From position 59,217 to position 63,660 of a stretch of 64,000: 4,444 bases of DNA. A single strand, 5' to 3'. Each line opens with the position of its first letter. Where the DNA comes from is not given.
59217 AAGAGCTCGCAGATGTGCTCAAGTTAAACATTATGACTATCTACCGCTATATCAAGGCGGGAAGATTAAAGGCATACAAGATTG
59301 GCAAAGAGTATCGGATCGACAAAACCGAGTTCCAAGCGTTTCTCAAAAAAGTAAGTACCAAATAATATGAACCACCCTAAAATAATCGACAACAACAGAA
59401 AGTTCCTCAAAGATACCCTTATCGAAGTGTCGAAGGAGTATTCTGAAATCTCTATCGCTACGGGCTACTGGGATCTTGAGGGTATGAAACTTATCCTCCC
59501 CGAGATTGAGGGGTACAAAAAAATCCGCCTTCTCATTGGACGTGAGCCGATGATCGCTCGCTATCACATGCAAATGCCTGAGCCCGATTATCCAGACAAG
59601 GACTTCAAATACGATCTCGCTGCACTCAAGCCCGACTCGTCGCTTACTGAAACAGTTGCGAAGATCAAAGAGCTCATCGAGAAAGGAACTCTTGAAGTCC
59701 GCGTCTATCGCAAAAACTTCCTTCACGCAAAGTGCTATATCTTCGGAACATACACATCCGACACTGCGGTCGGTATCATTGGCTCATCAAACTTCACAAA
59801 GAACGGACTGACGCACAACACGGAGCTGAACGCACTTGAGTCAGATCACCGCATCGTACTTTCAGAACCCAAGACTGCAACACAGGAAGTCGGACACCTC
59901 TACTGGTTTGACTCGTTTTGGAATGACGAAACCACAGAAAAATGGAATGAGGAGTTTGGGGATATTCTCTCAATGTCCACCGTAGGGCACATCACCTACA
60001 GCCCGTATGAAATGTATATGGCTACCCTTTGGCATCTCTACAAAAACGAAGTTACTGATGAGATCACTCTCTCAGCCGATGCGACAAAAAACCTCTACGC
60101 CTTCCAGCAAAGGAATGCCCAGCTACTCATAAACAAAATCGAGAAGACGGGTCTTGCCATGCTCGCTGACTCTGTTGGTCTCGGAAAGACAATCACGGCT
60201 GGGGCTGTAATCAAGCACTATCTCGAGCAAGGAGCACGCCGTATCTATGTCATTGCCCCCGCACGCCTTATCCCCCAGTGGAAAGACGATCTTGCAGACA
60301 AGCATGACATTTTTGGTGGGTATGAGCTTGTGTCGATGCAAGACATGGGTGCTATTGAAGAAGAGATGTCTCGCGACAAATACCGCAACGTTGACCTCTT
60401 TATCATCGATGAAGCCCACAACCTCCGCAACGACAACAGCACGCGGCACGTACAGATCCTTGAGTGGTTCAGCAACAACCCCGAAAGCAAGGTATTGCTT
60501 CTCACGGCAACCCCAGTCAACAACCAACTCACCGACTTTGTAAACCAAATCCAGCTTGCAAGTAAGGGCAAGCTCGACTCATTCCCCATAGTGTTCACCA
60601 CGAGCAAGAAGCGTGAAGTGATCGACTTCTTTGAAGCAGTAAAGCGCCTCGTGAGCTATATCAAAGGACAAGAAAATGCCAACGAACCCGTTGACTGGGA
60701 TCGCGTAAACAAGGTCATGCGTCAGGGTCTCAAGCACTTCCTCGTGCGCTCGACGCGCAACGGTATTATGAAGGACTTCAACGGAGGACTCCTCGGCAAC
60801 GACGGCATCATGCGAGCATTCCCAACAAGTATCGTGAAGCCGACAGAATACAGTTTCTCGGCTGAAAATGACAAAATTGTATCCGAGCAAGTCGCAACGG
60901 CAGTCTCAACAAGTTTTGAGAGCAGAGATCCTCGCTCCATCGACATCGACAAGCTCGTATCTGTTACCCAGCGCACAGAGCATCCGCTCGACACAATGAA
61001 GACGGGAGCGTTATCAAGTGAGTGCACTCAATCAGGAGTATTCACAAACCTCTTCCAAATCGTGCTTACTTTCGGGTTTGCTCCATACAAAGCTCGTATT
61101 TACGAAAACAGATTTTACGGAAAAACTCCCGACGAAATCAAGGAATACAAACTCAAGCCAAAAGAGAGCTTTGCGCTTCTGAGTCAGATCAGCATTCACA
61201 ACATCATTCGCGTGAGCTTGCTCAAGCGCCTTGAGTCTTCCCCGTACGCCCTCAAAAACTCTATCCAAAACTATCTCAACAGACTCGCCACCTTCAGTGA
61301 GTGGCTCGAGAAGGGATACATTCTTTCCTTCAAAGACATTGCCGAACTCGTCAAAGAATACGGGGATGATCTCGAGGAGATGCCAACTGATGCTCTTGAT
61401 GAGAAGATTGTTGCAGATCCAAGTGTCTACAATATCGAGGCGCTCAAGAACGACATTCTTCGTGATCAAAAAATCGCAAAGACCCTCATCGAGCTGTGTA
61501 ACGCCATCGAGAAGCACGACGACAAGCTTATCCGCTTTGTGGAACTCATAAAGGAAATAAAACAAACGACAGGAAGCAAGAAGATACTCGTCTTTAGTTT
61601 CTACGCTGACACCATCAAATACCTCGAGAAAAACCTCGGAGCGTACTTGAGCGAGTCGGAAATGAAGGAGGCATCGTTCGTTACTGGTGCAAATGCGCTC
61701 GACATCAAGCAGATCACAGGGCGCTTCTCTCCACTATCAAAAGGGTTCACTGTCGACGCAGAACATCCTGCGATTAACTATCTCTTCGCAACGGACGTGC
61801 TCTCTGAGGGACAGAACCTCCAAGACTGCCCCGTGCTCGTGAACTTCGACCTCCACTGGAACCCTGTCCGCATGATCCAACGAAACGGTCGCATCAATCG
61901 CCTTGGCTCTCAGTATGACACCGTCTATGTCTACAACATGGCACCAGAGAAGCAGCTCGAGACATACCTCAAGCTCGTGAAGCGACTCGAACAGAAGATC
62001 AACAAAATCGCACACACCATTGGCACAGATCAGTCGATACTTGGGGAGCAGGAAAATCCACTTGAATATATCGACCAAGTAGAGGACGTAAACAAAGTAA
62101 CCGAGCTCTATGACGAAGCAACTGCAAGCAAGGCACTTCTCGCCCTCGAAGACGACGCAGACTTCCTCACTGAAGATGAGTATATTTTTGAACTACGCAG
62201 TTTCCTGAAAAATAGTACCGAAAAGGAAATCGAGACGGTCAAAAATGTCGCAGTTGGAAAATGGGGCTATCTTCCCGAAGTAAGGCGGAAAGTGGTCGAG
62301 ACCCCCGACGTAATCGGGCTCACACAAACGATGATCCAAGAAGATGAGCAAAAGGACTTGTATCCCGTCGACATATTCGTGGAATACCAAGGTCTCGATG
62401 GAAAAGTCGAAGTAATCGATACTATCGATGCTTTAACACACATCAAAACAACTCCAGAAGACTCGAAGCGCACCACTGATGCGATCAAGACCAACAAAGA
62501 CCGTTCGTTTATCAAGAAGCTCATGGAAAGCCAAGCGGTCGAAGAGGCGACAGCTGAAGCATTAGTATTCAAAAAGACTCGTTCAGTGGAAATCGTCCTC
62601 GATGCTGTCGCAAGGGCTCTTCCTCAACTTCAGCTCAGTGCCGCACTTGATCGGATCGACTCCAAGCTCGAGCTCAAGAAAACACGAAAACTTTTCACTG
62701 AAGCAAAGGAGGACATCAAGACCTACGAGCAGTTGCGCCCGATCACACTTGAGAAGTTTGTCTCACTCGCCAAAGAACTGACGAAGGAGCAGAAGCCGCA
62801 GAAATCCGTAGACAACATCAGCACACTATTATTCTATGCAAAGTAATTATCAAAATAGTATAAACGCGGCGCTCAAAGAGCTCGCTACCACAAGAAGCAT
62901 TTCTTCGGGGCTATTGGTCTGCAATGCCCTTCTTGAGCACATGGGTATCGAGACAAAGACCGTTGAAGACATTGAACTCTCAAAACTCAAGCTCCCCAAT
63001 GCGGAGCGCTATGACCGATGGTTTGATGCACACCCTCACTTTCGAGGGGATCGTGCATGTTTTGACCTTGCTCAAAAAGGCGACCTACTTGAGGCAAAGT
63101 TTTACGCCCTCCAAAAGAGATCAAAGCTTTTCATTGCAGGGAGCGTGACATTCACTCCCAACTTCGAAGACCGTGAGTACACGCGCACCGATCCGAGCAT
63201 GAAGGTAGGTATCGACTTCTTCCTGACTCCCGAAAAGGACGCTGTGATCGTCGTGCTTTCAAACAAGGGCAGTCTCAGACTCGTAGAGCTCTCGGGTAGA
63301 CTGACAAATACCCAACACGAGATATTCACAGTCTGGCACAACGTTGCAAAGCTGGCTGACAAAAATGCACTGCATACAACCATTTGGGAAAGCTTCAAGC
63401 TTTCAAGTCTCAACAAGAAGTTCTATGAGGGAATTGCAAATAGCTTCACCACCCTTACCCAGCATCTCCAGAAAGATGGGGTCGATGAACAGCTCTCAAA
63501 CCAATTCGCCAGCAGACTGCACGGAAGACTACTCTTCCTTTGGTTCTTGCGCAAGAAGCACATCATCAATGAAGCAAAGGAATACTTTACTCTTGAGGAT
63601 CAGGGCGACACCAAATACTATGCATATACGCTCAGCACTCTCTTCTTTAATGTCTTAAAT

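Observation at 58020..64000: PLD-nuclease::SNF2-helicase fusion followed by PglX/MmeI-like N6-adenine methyltransferase: partial DISARM class-1-like or BREX-related defence operon with unusual domain fusion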

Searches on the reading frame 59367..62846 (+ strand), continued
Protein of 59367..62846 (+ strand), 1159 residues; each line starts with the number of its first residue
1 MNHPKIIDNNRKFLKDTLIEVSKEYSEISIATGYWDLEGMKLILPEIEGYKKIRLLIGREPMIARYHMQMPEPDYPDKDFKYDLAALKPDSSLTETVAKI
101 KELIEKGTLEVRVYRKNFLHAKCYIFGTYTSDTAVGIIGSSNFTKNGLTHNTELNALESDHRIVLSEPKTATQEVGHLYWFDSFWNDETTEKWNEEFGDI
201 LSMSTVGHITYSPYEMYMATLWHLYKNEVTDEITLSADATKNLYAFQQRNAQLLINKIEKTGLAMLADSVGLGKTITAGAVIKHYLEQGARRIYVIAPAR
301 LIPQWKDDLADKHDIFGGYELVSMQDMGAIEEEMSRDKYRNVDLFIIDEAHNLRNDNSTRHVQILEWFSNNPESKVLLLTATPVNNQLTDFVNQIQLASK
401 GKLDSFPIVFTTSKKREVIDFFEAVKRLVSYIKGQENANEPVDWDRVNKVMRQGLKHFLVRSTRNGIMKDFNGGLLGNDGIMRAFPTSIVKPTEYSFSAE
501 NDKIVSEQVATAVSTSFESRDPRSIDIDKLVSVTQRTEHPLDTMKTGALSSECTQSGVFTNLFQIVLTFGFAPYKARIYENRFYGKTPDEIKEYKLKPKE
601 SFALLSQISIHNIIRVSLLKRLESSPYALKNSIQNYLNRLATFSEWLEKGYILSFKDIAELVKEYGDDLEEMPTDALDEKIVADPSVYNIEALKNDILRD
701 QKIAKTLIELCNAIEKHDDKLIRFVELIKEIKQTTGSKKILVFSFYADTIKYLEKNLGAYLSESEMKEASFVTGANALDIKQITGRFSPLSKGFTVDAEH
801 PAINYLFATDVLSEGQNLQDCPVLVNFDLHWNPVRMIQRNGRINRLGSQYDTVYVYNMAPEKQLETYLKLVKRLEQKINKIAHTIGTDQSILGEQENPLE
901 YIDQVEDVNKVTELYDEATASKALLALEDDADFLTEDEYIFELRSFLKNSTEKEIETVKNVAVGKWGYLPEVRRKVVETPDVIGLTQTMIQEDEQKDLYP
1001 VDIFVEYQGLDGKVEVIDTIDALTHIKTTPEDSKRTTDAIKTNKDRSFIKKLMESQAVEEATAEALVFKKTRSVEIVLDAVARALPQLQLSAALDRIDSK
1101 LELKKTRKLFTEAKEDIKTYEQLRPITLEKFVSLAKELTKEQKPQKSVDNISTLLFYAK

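Call 96: search_protein_families(library=pfam, alignment_id=A4, max_evalue=0.00001)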
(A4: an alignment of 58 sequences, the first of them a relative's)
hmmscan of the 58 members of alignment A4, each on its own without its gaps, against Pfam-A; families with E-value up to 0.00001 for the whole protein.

A. member 1, L004:9248-11470:+ (741 aa): 1 family
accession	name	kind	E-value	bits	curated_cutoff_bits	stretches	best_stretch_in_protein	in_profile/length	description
PF13166.12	AAA_13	-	4.7e-27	95.4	36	1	189-663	176-652/713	AAA domain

B. families by the number of members that match (of 58 scanned): 78 families (the first 25 are shown)
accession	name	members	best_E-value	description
PF00580.27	UvrD-helicase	4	4.8e-63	UvrD/REP helicase N-terminal domain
PF03235.19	GmrSD_N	4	1.8e-37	GmrSD restriction endonuclease, N-terminal domain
PF00005.33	ABC_tran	4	3.2e-35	ABC transporter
PF13361.12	UvrD_C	4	9.7e-34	UvrD-like helicase C-terminal domain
PF13245.12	AAA_19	4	2.5e-21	AAA domain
PF01580.24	FtsK_SpoIIIE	3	2.5e-32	FtsK/SpoIIIE family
PF02687.27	FtsX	3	1.9e-31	FtsX-like permease C-terminal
PF02463.25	SMC_N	3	1.1e-07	RecF/RecN/SMC N terminal domain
PF03483.22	B3_4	2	6.4e-62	B3/4 domain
PF00122.25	E1-E2_ATPase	2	5.6e-59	E1-E2 ATPase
PF00664.28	ABC_membrane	2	4.4e-51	ABC transporter transmembrane region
PF17759.6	tRNA_synthFbeta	2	6e-49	Phenylalanyl tRNA synthetase beta chain CLM domain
PF00702.32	Hydrolase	2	1e-35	haloacid dehalogenase-like hydrolase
PF07510.16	GmrSD_C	2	6.5e-27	GmrSD restriction endonucleases, C-terminal domain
PF03147.19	FDX-ACB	2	1.2e-20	Ferredoxin-fold anticodon binding domain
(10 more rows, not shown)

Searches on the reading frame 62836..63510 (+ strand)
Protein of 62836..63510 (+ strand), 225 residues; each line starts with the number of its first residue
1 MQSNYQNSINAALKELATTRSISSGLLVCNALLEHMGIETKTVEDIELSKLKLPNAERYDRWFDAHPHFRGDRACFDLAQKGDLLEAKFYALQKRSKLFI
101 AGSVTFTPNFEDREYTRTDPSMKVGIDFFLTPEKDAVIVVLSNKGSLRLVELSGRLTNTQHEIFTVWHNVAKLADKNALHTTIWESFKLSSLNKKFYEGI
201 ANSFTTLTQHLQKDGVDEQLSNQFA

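Call 85: search_protein_representatives(protein=window:62836-63510:+)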
Query: 225 residues. Proteins with E-value up to 0.001 (for the whole library): 161; up to 1e-10: 135; up to 1e-30: 31. The best 150 are listed.
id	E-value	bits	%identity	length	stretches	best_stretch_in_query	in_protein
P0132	5.3e-134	460.5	92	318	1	1-225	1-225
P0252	1.4e-122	423.2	85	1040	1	1-225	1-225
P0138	1.0e-106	371.4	77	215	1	1-214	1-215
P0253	6.0e-98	342.7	69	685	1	1-224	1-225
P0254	1.7e-69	249.8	54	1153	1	1-220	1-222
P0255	3.0e-65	235.9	53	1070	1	1-222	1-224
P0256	6.7e-64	231.5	54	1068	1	1-224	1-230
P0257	1.1e-62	227.5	51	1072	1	7-225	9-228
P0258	1.6e-62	227.0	50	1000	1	7-225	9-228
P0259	1.3e-60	220.8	50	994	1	6-218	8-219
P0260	2.9e-59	216.4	50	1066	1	8-225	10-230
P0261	1.3e-55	204.4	47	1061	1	5-225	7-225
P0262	1.3e-52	194.7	47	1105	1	8-225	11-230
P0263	2.5e-52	193.7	46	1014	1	9-221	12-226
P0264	6.3e-49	182.6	55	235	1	52-225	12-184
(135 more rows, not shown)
